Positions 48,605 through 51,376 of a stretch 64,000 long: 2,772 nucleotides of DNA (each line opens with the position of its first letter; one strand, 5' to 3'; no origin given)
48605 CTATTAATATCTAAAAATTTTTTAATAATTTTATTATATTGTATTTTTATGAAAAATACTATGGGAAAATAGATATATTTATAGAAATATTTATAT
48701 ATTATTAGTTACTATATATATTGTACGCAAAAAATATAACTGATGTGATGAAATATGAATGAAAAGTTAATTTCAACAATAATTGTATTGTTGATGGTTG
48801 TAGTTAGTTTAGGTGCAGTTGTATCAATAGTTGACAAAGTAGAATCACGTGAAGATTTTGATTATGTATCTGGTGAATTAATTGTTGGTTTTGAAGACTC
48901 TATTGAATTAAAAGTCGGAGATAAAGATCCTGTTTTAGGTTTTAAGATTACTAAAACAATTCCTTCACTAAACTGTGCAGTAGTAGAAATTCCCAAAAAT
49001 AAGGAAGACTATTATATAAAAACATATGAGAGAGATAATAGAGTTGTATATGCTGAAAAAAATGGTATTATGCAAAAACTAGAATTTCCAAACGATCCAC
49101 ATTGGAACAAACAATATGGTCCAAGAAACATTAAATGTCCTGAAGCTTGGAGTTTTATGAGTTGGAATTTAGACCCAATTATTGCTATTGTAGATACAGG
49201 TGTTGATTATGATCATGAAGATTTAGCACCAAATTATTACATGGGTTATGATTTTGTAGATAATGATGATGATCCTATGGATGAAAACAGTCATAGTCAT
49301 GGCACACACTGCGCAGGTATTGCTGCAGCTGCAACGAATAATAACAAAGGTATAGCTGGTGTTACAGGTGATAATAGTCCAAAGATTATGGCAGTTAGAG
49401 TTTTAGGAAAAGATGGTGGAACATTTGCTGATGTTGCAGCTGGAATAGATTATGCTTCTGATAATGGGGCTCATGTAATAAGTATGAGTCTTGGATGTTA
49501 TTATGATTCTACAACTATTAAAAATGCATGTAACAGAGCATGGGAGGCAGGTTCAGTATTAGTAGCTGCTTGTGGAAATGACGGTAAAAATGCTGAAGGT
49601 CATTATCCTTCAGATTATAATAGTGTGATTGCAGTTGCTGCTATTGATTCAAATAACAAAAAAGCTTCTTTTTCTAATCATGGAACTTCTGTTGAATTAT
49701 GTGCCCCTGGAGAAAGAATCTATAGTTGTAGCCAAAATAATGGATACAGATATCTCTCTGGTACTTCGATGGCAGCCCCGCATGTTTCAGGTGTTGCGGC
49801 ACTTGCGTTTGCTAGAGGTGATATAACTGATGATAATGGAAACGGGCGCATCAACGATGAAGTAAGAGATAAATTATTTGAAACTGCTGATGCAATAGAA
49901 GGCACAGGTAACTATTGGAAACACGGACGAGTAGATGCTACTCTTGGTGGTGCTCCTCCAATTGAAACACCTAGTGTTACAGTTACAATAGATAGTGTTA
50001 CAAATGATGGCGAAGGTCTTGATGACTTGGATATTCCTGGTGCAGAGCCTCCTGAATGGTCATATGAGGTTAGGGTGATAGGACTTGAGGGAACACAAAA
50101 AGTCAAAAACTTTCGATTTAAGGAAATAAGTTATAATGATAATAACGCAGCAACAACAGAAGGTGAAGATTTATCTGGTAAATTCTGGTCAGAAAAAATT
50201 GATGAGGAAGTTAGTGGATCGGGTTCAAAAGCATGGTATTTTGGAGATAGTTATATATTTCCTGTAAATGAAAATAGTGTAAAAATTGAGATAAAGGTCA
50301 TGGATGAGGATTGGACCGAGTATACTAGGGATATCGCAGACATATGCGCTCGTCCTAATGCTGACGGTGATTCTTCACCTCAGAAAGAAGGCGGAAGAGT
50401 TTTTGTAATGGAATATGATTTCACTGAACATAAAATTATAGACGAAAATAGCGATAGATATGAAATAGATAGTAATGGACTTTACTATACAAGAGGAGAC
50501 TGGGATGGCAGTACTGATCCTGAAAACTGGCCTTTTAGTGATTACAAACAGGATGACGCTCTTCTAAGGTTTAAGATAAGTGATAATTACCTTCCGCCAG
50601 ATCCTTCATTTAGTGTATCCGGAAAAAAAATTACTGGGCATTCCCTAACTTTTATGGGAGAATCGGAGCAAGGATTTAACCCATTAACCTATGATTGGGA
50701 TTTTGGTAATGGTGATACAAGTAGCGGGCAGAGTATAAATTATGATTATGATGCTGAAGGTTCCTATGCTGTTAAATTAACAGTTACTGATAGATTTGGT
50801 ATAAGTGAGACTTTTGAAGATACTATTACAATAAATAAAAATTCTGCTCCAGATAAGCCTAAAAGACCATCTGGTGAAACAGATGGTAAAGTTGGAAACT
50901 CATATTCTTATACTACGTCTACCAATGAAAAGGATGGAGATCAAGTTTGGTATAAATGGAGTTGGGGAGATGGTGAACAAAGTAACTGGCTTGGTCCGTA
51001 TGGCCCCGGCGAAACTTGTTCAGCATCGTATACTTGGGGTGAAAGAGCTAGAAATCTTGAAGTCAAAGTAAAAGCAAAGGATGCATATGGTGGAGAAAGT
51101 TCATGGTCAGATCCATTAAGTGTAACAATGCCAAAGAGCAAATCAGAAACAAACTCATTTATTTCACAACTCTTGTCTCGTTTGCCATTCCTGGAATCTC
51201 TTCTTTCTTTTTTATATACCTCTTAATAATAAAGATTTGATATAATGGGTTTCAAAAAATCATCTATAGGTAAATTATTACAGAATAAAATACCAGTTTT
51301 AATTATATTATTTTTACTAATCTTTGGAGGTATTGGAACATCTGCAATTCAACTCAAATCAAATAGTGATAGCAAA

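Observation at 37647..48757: Near-identical 70-80-bp promoter/leader cassette repeated upstream of four non-homologous secreted-protein genes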

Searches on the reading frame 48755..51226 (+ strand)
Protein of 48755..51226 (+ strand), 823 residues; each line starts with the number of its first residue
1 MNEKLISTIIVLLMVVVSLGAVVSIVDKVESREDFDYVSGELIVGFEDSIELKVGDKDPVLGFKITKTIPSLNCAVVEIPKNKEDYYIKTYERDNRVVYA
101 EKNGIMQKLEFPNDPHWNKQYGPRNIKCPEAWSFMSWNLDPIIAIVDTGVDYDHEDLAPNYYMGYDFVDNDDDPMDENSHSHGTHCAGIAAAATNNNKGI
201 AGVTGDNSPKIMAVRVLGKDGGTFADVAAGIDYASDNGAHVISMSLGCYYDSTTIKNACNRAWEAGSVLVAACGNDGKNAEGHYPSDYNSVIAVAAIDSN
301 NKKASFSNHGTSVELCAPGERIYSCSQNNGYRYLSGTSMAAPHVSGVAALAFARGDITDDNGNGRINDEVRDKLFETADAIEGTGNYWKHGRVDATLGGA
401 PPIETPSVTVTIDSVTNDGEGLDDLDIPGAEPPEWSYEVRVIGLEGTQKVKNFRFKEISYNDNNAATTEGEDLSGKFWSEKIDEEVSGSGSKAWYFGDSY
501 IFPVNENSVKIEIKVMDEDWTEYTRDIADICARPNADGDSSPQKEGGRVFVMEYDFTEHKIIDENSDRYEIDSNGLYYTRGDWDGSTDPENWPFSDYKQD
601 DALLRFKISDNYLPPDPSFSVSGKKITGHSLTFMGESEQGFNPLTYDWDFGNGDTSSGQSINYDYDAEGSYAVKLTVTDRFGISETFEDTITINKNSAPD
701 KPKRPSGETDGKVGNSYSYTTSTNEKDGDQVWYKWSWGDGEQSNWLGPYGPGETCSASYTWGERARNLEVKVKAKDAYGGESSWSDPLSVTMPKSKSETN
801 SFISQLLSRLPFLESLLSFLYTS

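Call 10: search_protein_families(library=pfam, proteins=[window:48755-51226:+])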
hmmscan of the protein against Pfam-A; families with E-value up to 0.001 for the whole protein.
window:48755-51226:+ (823 aa): 4 families
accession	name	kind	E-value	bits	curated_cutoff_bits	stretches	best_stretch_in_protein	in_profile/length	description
PF00082.27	Peptidase_S8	-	2e-54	185.3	21.8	1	141-378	4-273/288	Subtilase family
PF18911.6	PKD_4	-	1.2e-14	54.5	27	1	628-692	17-84/85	PKD domain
PF00801.26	PKD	-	4e-13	49.6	23.5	1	627-683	13-71/80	PKD domain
PF22148.1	Fervidolysin_NPro-like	-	1.5e-09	38.6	21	1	27-103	5-81/81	Fervidolysin N-terminal prodomain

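Call 43: find_homologous_proteins(query=window:48755-51226:+, max_evalue=1e-150)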
Query window:48755-51226:+ (823 aa): 12 proteins with E <= 1e-150 among 8000 candidates.
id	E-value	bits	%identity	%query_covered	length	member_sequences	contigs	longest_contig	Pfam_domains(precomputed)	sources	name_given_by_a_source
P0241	0.0e+0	1914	100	100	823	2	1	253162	PF22148.2,PF00801.27,PF00082.28,PF18911.7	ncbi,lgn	-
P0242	0.0e+0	1533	82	97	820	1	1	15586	PF22148.2,PF00801.27,PF00082.28,PF18911.7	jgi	-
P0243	0.0e+0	1216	67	100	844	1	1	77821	PF22148.2,PF00801.27,PF00082.28,PF18911.7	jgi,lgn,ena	-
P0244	1.0e-180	621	44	99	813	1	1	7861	PF22148.2,PF00801.27,PF00082.28,PF18911.7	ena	-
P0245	2.3e-176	607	43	96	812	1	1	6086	PF00801.27,PF00082.28,PF18911.7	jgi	jgi:subtilisin family serine protease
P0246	2.9e-174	600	42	99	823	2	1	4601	PF00801.27,PF00082.28,PF18911.7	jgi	-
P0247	5.5e-174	599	43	97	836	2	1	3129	PF22148.2,PF00801.27,PF00082.28,PF18911.7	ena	-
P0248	1.5e-163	564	42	97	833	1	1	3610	PF22148.2,PF00801.27,PF00082.28,PF18911.7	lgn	-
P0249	7.7e-163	562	41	98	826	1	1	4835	PF22148.2,PF00801.27,PF00082.28,PF18911.7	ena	-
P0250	1.7e-160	554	42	100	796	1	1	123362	PF22148.2,PF00801.27,PF00082.28,PF18911.7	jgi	-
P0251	4.1e-157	543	41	98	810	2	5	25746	PF22148.2,PF00801.27,PF00082.28,PF18911.7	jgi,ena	-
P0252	3.1e-153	530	40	100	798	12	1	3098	PF22148.2,PF00801.27,PF00082.28,PF18911.7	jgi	-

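Call 44: find_encoding_contigs(protein=P0242, flank=10000, max_places=2)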
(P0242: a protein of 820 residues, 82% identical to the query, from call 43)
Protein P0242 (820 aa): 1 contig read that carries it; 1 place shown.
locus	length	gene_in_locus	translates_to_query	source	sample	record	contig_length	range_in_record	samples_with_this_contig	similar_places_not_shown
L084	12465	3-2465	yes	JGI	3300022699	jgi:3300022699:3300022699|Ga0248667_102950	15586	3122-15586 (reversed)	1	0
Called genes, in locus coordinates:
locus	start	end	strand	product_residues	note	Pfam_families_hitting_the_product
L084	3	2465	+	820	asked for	PF22148:Fervidolysin_NPro-like, PF00082:Peptidase_S8, PF00801:PKD, PF18911:PKD_4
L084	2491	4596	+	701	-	PF00656:Peptidase_C14, PF00801:PKD (faint), PF18911:PKD_4 (faint)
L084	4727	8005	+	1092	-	PF08126:Propeptide_C25, PF01364:Peptidase_C25, PF19190:BACON_2 (weak), PF22544:HYDIN_VesB_CFA65-like_Ig, PF07610:DUF1573 (weak)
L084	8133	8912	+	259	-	-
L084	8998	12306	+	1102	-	PF23960:DUF7289 (weak), PF27237:AF_1625_C, PF08517:AXH, PF07591:PT-HINT (faint), PF07495:Y_Y_Y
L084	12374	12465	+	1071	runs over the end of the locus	?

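Call 45: find_encoding_contigs(protein=P0243, flank=10000, max_places=2)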
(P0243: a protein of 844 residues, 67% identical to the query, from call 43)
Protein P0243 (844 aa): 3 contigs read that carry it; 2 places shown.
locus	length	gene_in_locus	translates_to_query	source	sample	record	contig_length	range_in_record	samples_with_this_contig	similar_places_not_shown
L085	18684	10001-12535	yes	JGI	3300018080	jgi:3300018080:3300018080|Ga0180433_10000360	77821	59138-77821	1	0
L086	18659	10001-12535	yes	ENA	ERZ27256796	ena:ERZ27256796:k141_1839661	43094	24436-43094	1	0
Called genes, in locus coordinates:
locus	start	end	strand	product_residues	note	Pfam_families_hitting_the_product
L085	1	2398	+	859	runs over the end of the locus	PF00112:Peptidase_C1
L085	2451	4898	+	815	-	PF00112:Peptidase_C1, PF00801:PKD (weak), PF18911:PKD_4 (weak)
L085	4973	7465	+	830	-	PF00112:Peptidase_C1, PF00801:PKD, PF18911:PKD_4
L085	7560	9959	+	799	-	PF00112:Peptidase_C1, PF00801:PKD, PF18911:PKD_4, PF00801:PKD, PF18911:PKD_4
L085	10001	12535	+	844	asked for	PF22148:Fervidolysin_NPro-like, PF00082:Peptidase_S8, PF00801:PKD, PF18911:PKD_4, PF00801:PKD, PF18911:PKD_4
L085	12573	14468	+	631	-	PF00656:Peptidase_C14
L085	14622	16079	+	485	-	PF00801:PKD (weak)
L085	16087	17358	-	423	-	PF12679:ABC2_membrane_2, PF12698:ABC2_membrane_3, PF01061:ABC2_membrane, PF12730:ABC2_membrane_4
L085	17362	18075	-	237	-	PF00005:ABC_tran, PF13304:AAA_21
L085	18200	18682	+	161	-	?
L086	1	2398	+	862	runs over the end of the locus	PF00112:Peptidase_C1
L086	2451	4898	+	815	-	PF00112:Peptidase_C1, PF00801:PKD (weak), PF18911:PKD_4 (weak)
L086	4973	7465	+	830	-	PF00112:Peptidase_C1, PF00801:PKD, PF18911:PKD_4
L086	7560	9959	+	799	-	PF00112:Peptidase_C1, PF00801:PKD, PF18911:PKD_4, PF00801:PKD, PF18911:PKD_4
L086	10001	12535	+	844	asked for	PF22148:Fervidolysin_NPro-like, PF00082:Peptidase_S8, PF00801:PKD, PF18911:PKD_4, PF00801:PKD, PF18911:PKD_4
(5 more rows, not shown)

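Call 63: find_encoding_contigs(protein=P0241, flank=6000, max_places=3)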
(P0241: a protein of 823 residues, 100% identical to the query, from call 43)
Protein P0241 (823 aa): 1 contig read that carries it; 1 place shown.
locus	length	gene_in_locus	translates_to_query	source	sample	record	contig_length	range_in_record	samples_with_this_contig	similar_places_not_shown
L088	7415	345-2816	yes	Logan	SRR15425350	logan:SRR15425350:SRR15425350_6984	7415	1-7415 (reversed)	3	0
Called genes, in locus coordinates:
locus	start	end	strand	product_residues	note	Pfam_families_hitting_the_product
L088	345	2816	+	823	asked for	PF22148:Fervidolysin_NPro-like, PF00082:Peptidase_S8, PF00801:PKD, PF18911:PKD_4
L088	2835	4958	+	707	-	PF00656:Peptidase_C14, PF18911:PKD_4 (weak), PF00801:PKD (faint), PF22352:K319L-like_PKD (faint)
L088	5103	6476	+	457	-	PF08126:Propeptide_C25, PF01364:Peptidase_C25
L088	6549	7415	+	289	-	?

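Call 69: search_protein_families(library=ncbifam, proteins=[window:48755-51226:+], max_evalue=0.01)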
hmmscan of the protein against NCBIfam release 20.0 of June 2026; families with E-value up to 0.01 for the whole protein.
window:48755-51226:+ (823 aa): 9 families
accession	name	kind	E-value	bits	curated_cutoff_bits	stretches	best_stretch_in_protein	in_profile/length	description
TIGR03921.1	T7SS_mycosin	equivalog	1e-46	159.7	278.75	1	142-395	16-281/353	type VII secretion-associated serine protease mycosin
NF033595.1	denti_PrtP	equivalog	6.1e-36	124.2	300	2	242-394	342-497/606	dentilisin complex serine proteinase subunit PrtP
NF049966.1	QH_SP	equivalog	3.6e-20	72.3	165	1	143-355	2-195/219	subtilisin-like serine protease QhpE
TIGR03895.1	protease_PatA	subfamily_domain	1.1e-17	64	421.05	1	223-380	42-202/606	PatA/PatG family cyanobactin maturation protease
NF040809.1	germ_prot_CspBA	exception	7.1e-09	33.9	1250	2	290-357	404-478/1099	bifunctional germination protease/germinant receptor pseudoprotease CspBA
NF040553.1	SGO_0316_fam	subfamily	2.6e-07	28.7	1400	2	164-277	342-465/1486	SGO_0316/SGO_0317 family LPXTG-anchored serine peptidase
NF051851.1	AtpSerPepEprS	equivalog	6.4e-07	27.8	1700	1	290-354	255-320/988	autotransporter serine peptidase EprS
NF042956.1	IteS_antiphage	equivalog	6.7e-07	28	900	1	140-236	256-346/747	S8 family anti-phage peptidase IteS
TIGR00864.1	PCC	subfamily_domain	0.0011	15.4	1861.4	1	643-735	1425-1512/2700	polycystin cation channel protein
